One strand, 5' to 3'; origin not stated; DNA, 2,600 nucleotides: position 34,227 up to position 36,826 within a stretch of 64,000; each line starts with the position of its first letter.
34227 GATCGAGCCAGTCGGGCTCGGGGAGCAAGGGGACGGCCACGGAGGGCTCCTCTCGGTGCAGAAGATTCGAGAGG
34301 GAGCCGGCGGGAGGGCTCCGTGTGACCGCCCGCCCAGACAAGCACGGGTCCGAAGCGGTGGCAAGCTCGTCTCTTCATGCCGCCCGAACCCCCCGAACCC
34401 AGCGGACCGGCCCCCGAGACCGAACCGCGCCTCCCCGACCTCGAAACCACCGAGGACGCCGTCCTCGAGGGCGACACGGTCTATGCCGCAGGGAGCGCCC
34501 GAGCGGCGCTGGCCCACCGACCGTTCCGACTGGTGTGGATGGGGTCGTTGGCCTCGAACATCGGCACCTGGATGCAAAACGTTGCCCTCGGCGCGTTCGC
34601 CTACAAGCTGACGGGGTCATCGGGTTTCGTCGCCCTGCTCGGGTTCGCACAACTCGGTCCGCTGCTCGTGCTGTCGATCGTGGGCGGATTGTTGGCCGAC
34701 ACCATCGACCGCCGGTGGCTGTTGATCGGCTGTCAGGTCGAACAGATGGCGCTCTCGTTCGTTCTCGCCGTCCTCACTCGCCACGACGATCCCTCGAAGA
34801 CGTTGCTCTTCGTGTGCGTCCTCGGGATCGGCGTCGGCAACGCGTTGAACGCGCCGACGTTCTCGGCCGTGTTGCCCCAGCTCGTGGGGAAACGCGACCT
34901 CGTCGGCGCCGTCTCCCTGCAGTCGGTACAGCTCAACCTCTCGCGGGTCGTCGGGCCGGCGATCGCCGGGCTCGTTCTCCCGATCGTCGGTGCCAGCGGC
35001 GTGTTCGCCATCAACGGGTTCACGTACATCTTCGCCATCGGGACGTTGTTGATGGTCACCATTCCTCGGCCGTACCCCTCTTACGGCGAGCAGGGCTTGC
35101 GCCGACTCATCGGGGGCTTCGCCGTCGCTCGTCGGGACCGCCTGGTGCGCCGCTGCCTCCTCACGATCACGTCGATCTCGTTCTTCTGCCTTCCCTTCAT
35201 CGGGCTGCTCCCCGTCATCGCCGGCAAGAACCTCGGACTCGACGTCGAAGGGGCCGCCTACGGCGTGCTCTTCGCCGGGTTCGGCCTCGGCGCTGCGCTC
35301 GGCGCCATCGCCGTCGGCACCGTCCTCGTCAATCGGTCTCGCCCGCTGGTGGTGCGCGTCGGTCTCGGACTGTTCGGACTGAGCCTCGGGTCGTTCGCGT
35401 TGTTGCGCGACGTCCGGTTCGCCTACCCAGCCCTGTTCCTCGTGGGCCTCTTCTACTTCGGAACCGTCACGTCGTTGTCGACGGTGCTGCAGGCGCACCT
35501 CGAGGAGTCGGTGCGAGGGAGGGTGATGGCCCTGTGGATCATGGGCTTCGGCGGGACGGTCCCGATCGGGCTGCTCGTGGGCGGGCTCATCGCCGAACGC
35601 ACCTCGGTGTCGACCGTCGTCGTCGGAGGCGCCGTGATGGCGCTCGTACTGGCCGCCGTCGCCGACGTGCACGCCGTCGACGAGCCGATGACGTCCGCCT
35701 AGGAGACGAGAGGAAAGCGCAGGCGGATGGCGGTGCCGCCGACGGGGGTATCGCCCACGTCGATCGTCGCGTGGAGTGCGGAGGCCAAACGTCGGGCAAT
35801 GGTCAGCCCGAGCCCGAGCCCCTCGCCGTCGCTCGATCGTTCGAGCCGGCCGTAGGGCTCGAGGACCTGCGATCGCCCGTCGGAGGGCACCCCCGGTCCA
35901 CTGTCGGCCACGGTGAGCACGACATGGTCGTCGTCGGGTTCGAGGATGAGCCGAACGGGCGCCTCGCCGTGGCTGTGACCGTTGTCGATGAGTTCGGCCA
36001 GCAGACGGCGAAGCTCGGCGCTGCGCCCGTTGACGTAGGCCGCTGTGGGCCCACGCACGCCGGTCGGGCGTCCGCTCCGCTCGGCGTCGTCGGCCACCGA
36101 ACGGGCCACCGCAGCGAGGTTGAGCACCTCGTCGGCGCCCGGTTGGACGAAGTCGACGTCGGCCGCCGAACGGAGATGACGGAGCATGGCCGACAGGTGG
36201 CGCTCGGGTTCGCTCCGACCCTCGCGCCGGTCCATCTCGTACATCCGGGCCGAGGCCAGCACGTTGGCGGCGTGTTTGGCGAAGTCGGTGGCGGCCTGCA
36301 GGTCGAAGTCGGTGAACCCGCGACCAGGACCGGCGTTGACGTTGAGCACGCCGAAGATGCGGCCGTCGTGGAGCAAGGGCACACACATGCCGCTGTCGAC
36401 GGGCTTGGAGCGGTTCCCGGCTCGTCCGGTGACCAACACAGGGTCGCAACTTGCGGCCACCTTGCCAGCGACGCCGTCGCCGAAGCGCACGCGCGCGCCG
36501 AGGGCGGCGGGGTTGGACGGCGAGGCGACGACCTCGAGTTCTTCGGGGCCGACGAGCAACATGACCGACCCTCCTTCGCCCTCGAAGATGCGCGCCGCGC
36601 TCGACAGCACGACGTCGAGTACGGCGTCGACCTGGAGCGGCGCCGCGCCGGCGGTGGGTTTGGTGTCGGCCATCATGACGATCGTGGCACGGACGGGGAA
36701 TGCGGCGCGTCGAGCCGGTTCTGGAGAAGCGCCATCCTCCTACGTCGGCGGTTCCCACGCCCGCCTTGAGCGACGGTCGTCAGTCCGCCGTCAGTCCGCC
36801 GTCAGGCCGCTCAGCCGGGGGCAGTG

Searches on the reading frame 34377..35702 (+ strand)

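Call 50: search_protein_families(library=pfam, proteins=[window:34377-35702:+], max_evalue=0.001)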
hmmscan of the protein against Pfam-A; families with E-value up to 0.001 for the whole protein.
window:34377-35702:+ (441 aa): 2 families
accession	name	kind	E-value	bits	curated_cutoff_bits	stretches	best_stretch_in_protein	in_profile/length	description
PF05977.19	MFS_3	-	1.5e-60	205.6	27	1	40-429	2-389/524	Transmembrane secretion effector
PF07690.21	MFS_1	-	5.7e-29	101.5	33.4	1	53-383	1-331/347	Major Facilitator Superfamily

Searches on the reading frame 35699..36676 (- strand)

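Call 50: search_protein_families(library=pfam, proteins=[window:35699-36676:-], max_evalue=0.001)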
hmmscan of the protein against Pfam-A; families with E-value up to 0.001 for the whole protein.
window:35699-36676:- (325 aa): 5 families
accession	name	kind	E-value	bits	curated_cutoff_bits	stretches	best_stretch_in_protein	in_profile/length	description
PF02518.31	HATPase_c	-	4e-20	72.8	26.4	1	219-323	3-109/111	Histidine kinase-, DNA gyrase B-, and HSP90-like ATPase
PF13185.12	GAF_2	-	2.7e-14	54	28.6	1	15-140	3-135/136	GAF domain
PF01590.32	GAF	-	2.5e-12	47.9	22.4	1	17-139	3-132/133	GAF domain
PF13492.12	GAF_3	-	7.3e-09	36.6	27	1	17-140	3-127/129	GAF domain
PF13581.12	HATPase_c_2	-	1.3e-06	28.8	27.4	1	222-303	32-114/127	Histidine kinase-like ATPase domain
